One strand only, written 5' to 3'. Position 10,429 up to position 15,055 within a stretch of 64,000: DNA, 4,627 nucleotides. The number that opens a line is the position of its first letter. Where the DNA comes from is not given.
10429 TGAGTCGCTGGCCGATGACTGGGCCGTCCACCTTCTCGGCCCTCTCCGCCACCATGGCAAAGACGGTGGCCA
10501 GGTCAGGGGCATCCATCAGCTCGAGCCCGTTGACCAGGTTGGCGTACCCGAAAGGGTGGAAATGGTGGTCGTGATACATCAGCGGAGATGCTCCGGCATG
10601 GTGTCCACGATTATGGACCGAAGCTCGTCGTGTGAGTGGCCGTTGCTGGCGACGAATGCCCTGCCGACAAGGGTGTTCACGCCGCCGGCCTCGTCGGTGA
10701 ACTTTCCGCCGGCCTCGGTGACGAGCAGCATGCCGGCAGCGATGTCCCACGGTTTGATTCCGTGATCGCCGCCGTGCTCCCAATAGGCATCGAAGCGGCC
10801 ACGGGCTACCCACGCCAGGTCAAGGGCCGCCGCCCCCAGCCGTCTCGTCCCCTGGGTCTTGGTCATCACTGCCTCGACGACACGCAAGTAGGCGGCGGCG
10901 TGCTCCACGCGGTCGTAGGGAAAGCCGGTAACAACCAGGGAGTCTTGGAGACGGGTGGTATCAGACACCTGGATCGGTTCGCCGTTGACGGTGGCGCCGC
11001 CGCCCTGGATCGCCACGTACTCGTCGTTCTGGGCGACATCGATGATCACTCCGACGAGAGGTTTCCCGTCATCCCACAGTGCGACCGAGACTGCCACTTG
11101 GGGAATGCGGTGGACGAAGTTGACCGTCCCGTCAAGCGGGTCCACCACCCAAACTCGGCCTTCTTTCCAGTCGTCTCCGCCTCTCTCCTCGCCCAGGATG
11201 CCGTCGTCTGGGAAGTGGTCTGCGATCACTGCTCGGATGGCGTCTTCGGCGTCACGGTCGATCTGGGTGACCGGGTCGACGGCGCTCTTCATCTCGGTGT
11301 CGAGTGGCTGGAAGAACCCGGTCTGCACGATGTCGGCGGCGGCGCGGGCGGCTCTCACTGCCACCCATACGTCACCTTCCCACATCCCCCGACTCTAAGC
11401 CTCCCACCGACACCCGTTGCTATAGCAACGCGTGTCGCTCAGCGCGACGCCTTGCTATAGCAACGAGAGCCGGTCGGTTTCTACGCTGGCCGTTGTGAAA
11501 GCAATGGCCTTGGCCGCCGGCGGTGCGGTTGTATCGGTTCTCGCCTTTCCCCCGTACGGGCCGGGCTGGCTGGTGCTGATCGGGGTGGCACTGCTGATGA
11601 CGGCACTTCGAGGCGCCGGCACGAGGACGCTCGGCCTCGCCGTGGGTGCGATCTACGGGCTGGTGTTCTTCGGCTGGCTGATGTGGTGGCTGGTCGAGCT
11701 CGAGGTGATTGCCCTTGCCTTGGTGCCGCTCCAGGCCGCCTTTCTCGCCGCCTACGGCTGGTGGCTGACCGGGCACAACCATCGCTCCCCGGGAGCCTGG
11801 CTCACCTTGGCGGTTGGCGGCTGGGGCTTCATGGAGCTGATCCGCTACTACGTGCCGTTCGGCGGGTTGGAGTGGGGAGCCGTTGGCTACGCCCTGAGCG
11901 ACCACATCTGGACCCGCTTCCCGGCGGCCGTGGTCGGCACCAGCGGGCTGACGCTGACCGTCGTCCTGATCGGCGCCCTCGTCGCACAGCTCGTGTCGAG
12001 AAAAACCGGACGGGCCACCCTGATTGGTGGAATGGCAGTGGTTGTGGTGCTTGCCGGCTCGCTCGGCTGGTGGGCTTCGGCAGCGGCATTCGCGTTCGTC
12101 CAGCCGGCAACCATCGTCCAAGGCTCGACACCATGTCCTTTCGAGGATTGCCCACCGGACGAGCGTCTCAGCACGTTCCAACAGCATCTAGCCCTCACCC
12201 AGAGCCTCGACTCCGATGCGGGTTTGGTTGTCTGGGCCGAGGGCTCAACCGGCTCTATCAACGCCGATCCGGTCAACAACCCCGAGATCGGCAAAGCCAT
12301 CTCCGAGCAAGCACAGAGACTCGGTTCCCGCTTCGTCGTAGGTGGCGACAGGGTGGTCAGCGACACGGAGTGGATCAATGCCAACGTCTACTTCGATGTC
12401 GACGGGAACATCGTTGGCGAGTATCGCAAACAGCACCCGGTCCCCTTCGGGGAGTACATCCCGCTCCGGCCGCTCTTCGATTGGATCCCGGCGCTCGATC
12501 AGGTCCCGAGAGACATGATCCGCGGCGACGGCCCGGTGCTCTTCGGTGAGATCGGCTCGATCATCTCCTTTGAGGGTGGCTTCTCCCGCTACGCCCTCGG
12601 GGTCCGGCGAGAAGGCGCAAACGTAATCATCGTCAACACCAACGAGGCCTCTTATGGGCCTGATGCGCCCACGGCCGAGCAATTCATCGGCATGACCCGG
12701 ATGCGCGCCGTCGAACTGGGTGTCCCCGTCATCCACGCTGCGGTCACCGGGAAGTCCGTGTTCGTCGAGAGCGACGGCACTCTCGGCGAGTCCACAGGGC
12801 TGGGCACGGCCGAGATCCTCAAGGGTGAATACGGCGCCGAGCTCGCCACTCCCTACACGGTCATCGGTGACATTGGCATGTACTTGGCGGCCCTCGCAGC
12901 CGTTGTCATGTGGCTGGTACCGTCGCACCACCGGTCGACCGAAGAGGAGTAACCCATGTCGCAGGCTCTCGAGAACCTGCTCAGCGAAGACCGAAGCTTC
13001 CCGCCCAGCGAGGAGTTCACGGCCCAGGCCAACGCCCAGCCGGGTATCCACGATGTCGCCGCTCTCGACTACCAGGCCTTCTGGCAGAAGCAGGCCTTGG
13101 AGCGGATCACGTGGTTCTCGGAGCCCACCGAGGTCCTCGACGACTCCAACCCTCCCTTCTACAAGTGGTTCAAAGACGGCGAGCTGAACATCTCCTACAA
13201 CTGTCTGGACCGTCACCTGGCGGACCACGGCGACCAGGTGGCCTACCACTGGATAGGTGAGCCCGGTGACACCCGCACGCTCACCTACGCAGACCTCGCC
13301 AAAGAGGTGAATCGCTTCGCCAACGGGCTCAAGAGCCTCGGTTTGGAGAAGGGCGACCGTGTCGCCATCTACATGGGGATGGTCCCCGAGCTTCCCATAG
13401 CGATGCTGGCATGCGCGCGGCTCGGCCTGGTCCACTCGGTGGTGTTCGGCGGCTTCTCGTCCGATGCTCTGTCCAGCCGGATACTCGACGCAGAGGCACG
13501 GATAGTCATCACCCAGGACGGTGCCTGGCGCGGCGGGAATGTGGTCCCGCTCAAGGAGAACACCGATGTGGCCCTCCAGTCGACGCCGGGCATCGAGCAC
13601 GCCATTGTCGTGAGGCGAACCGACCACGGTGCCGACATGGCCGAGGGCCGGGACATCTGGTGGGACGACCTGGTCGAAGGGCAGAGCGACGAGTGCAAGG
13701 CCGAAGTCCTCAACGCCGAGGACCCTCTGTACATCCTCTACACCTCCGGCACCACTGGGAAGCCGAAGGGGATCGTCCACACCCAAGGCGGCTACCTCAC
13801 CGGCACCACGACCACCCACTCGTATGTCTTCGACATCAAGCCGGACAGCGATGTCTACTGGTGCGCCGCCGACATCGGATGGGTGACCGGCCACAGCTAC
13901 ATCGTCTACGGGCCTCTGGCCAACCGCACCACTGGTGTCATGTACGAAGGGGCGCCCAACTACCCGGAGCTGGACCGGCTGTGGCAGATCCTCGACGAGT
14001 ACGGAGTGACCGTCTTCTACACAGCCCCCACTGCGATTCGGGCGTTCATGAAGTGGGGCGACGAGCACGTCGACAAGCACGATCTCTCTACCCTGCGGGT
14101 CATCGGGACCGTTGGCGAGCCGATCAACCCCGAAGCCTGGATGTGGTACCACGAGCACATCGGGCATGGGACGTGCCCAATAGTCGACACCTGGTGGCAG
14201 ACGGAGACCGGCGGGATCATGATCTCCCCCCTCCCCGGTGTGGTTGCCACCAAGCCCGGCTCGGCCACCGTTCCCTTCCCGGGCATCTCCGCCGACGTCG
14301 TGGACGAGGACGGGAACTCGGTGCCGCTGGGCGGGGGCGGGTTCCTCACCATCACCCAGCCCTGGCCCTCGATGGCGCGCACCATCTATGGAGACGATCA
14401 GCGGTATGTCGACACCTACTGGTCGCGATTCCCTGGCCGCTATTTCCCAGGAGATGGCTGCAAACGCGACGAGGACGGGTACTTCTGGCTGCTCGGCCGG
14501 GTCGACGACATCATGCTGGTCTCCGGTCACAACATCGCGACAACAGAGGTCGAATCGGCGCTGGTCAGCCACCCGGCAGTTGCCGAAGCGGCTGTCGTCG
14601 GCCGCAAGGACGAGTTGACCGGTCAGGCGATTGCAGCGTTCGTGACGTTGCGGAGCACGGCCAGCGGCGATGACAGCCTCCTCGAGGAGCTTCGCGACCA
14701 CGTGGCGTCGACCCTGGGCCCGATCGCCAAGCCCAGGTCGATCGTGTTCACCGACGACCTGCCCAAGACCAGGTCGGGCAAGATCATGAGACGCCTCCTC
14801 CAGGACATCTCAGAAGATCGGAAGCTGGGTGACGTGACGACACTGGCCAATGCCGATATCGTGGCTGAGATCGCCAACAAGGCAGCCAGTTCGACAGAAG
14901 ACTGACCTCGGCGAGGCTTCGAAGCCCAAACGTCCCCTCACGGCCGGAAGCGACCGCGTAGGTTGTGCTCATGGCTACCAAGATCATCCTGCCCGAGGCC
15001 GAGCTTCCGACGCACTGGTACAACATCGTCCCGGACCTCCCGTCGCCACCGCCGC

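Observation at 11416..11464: Dispersed double-palindrome element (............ x2 around a stem core) at two promoter regions 48 kb apart, with a compensatory substitution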

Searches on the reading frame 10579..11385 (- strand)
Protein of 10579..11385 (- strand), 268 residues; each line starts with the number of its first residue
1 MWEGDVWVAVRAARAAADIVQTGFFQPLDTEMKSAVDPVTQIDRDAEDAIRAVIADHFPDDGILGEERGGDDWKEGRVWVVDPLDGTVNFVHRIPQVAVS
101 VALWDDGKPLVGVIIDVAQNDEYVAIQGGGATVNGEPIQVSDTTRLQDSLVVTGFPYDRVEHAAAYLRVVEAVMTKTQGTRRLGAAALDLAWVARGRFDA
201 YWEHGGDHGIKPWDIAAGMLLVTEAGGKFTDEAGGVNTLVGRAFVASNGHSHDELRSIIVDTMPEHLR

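Call 7: search_protein_families(library=ncbifam, proteins=[window:10579-11385:-])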
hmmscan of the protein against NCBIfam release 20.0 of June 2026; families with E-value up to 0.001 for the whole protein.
window:10579-11385:- (268 aa): 7 families
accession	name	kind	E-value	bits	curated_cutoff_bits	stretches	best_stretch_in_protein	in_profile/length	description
NF008027.1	PRK10757.1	equivalog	3.5e-54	183.5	332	1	8-264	7-262/267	inositol-1-monophosphatase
TIGR02067.1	his_9_HisN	equivalog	8.5e-51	172.8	275.15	1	8-257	4-249/252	histidinol-phosphatase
NF009321.0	PRK12676.1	equivalog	2.5e-40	138.2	264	1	32-254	37-257/264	bifunctional fructose-bisphosphatase/inositol-phosphate phosphatase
TIGR01331.1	bisphos_cysQ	equivalog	2.1e-29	102.9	228.8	1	10-232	6-227/250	3'(2'),5'-bisphosphate nucleotidase CysQ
NF010678.0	PRK14076.1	equivalog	7.2e-20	71.4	493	1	38-235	41-254/570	bifunctional NADP phosphatase/NAD kinase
NF008182.0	PRK10931.1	equivalog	5e-18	65.1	379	1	24-234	22-225/246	3'(2'),5'-bisphosphate nucleotidase CysQ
TIGR01330.1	bisphos_HAL2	equivalog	6.5e-17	61.4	267.05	2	74-114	132-171/359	3'(2'),5'-bisphosphate nucleotidase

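Call 41: find_homologous_proteins(query=window:10579-11385:-, max_evalue=1e-60)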
Query window:10579-11385:- (268 aa): 897 proteins with E <= 1e-60 among 8000 candidates; the best 120 are listed.
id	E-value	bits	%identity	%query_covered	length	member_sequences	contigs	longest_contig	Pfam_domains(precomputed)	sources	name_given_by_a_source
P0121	7.4e-175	598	100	100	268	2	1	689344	PF00459.31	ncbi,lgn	-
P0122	9.0e-140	483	78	100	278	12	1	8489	PF00459.31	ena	-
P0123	4.0e-139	481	79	100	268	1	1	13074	PF00459.31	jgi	-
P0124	6.0e-139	480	79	100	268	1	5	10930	PF00459.31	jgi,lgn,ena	jgi:myo-inositol-1(or 4)-monophosphatase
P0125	7.3e-139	480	79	100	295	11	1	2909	PF00459.31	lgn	-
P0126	1.1e-138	479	79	100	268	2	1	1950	PF00459.31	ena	-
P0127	1.2e-138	479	79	100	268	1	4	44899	PF00459.31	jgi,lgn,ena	-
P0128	2.4e-138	478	78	100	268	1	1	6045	PF00459.31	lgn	-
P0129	5.7e-138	477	78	100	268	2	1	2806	PF00459.31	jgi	-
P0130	1.7e-137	475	78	100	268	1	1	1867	PF00459.31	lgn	-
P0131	2.3e-137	475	78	100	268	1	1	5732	PF00459.31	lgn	-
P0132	2.3e-137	475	78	100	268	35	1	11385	PF00459.31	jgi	jgi:myo-inositol-1(or 4)-monophosphatase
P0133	2.3e-137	475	77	100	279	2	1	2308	PF00459.31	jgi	jgi:myo-inositol-1(or 4)-monophosphatase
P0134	3.1e-137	475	77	100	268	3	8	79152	PF00459.31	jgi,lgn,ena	jgi:myo-inositol-1(or 4)-monophosphatase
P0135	3.9e-137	474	78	100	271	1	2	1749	PF00459.31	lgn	-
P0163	5.5e-135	467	78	100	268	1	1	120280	PF00459.31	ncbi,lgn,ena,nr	ncbi:MAG: inositol monophosphatase family protein [Acidimicrobiia bacterium]|nr:inositol monophospha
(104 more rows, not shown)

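Call 42: find_encoding_contigs(protein=P0127, flank=4000, max_places=2)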
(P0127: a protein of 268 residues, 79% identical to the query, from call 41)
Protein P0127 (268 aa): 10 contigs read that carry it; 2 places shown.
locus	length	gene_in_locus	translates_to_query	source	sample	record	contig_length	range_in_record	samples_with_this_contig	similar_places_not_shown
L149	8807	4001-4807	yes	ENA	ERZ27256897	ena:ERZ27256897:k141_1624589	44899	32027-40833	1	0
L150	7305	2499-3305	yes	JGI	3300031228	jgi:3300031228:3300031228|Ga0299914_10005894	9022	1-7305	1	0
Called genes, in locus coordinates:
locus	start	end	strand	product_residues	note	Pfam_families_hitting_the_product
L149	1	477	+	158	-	PF04306:DUF456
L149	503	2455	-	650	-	PF16177:ACAS_N, PF00501:AMP-binding, PF13193:AMP-binding_C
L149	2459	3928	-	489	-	PF20154:LNT_N, PF00795:CN_hydrolase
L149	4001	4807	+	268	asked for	PF00459:Inositol_P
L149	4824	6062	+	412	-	PF07969:Amidohydro_3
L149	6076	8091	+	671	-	PF01432:Peptidase_M3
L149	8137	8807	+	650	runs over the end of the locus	PF01432:Peptidase_M3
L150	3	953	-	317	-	?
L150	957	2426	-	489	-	PF20154:LNT_N, PF00795:CN_hydrolase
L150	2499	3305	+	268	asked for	PF00459:Inositol_P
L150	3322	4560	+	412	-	PF07969:Amidohydro_3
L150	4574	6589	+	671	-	PF01432:Peptidase_M3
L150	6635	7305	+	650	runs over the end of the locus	PF01432:Peptidase_M3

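Call 43: find_encoding_contigs(protein=P0163, flank=4000, max_places=1)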
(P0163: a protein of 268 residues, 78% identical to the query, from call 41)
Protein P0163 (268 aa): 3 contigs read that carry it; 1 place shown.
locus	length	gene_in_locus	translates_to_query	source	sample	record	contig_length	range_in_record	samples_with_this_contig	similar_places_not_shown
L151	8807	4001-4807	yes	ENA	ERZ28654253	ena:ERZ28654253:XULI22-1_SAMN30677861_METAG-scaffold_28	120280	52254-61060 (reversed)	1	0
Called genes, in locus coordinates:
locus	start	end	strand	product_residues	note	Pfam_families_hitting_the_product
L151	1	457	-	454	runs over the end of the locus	PF00291:PALP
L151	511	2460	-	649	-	PF16177:ACAS_N, PF00501:AMP-binding, PF13193:AMP-binding_C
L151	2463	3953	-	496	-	PF20154:LNT_N, PF00795:CN_hydrolase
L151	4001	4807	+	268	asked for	PF00459:Inositol_P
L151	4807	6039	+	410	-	PF07969:Amidohydro_3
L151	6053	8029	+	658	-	PF01432:Peptidase_M3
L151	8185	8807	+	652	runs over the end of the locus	PF01432:Peptidase_M3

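Call 44: find_encoding_contigs(protein=P0123, flank=4000, max_places=1)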
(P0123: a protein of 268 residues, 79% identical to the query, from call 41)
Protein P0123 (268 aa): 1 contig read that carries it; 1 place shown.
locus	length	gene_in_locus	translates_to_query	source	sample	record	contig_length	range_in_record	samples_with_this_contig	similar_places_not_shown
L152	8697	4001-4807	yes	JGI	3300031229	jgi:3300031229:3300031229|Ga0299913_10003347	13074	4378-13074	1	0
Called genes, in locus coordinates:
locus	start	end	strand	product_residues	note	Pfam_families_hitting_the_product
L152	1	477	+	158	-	PF04306:DUF456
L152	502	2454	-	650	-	PF16177:ACAS_N, PF00501:AMP-binding, PF13193:AMP-binding_C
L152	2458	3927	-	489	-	PF20154:LNT_N, PF00795:CN_hydrolase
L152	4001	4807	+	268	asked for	PF00459:Inositol_P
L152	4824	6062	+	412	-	PF07969:Amidohydro_3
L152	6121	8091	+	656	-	PF01432:Peptidase_M3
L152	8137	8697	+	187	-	?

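Call 57: list_cluster_members(proteins=[P0121, P0001])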
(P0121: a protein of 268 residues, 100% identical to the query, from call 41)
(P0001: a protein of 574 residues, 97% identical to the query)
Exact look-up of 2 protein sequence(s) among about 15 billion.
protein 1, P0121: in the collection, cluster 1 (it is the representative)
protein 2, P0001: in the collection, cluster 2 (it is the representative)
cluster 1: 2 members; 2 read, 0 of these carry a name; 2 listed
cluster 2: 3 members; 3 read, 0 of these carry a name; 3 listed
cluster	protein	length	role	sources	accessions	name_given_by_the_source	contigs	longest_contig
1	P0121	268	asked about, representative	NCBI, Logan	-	-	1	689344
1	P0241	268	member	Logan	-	-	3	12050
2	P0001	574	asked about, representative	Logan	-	-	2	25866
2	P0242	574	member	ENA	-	-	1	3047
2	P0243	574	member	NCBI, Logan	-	-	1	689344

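Call 58: find_encoding_contigs(protein=P0241, flank=6000, max_places=3)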
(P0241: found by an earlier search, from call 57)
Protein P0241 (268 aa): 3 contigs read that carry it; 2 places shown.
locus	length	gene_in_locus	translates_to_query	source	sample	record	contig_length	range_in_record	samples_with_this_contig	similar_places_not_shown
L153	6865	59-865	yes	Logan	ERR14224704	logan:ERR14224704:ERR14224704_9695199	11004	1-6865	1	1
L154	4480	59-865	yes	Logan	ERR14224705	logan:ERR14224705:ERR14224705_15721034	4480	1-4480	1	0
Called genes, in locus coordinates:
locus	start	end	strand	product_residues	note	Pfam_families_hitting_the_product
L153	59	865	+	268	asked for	PF00459:Inositol_P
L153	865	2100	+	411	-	PF07969:Amidohydro_3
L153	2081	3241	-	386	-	PF00266:Aminotran_5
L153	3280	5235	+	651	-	PF19310:TOP_N (faint), PF01432:Peptidase_M3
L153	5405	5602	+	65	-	-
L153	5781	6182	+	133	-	PF00376:MerR, PF13411:MerR_1, PF09278:MerR-DNA-bind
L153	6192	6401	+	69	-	PF00403:HMA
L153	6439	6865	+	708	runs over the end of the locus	PF00403:HMA, PF00122:E1-E2_ATPase, PF00702:Hydrolase, PF08282:Hydrolase_3 (faint)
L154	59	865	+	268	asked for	PF00459:Inositol_P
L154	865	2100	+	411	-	PF07969:Amidohydro_3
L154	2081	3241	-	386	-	PF00266:Aminotran_5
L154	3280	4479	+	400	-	?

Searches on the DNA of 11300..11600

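Call 56: search_rna_families(source=window, start=11300, end=11600, threshold=evalue, max_evalue=5)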
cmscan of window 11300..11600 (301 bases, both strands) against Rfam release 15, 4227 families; matches with E-value up to 5: 3.
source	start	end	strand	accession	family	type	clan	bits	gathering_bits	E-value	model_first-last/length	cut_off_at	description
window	11393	11487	-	RF03877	mir-3937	Gene; miRNA;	-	28.2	84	0.00083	1-102/102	no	mir-3937 microRNA precursor family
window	11403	11477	+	RF03877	mir-3937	Gene; miRNA;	-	20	84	0.13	15-88/102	no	mir-3937 microRNA precursor family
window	11406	11474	+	RF00995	mir-616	Gene; miRNA;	-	16.2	100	1.1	1-91/91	no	mir-616 microRNA precursor family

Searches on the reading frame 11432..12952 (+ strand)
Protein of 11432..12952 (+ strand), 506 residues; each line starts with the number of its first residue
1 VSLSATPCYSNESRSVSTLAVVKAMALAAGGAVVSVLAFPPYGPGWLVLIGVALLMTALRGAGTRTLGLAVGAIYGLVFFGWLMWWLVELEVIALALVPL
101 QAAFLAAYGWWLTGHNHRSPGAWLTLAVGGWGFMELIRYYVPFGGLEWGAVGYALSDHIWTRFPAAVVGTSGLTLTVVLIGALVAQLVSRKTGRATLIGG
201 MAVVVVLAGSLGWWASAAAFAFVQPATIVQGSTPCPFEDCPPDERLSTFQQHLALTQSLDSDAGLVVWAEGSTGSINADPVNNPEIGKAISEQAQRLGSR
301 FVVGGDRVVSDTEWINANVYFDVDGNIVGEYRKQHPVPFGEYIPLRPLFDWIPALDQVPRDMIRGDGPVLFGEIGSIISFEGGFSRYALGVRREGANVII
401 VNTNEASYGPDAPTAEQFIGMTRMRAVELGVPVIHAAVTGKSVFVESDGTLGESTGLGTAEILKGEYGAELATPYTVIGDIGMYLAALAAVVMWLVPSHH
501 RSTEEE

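Call 7: search_protein_families(library=ncbifam, proteins=[window:11432-12952:+])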
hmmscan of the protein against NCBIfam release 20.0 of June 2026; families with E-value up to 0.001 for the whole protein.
window:11432-12952:+ (506 aa): 1 family
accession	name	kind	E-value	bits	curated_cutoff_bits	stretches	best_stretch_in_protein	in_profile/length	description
TIGR00546.1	lnt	equivalog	7.8e-51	173.5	132.9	1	75-450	1-394/395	apolipoprotein N-acyltransferase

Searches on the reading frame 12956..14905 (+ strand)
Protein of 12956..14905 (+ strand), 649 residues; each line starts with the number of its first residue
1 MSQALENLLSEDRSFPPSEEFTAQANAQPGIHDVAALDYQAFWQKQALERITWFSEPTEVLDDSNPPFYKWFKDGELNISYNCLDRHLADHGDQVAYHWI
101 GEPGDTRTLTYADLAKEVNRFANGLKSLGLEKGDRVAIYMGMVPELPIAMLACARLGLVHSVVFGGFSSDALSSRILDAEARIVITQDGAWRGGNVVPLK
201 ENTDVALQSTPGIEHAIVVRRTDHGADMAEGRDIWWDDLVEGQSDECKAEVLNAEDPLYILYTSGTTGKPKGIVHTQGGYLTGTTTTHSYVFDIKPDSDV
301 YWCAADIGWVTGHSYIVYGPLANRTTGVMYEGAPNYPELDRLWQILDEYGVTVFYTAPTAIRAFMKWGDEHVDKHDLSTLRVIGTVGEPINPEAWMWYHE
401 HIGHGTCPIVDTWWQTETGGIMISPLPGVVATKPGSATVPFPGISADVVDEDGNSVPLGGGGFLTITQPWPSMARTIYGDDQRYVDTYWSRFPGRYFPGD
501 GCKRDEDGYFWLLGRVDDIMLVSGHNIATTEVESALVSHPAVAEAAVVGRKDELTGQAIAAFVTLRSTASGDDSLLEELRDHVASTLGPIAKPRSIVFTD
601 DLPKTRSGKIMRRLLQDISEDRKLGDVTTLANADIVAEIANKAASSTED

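Call 7: search_protein_families(library=ncbifam, proteins=[window:12956-14905:+])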
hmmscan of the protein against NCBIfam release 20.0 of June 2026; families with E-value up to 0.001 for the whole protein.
window:12956-14905:+ (649 aa): 104 families (the best 25 are shown)
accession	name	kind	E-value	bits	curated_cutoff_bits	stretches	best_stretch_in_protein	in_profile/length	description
NF001208.0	PRK00174.1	subfamily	7.8e-302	1002.5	657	1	6-644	3-646/649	acetate--CoA ligase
TIGR02188.1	Ac_CoA_lig_AcsA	equivalog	5e-288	956.6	724.95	1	29-641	8-628/629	acetate--CoA ligase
NF007815.0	PRK10524.1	equivalog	3.5e-179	597.4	955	1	37-641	13-625/629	propionate--CoA ligase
TIGR02316.1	propion_prpE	equivalog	1.9e-167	558.6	827.4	1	38-639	13-622/628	propionate--CoA ligase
NF003313.0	PRK04319.1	equivalog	2.5e-158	527.9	729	1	69-631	35-573/574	acetate--CoA ligase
NF002937.0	PRK03584.1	subfamily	3.7e-102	342.6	639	1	26-645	36-654/657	acetoacetate--CoA ligase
TIGR01217.1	ac_ac_CoA_syn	equivalog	2.6e-80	270.4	520.9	1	30-636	39-641/652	acetoacetate--CoA ligase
NF047394.1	AcylCoAsynMbcS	equivalog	5.2e-80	269.5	850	1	84-620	18-521/525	acyl-CoA synthetase MbcS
NF004837.0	PRK06187.1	subfamily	1.7e-71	241.1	476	1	81-620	11-523/531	long-chain-fatty-acid--CoA ligase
TIGR02262.1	benz_CoA_lig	subfamily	6e-69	233.1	375.25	1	78-616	4-506/508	benzoate-CoA ligase family protein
NF005714.0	PRK07529.1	subfamily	1.3e-56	192.3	632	1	80-634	32-591/640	acyl-CoA synthetase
NF006182.0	PRK08316.1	subfamily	1.8e-55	188.4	663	1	106-618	34-516/523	fatty acyl-CoA synthetase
NF053567.1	HBDA_AROS1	equivalog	5e-54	183.6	1000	1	105-618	36-518/523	3-hydroxybenzoate--CoA ligase HbdA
NF006181.0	PRK08314.1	subfamily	5.6e-51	173.4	705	1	107-621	48-556/563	long-chain-fatty-acid--CoA ligase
NF005857.1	PRK07786.1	exception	9.4e-51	172.9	733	1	82-614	13-507/513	fatty-acid--CoA ligase FadD5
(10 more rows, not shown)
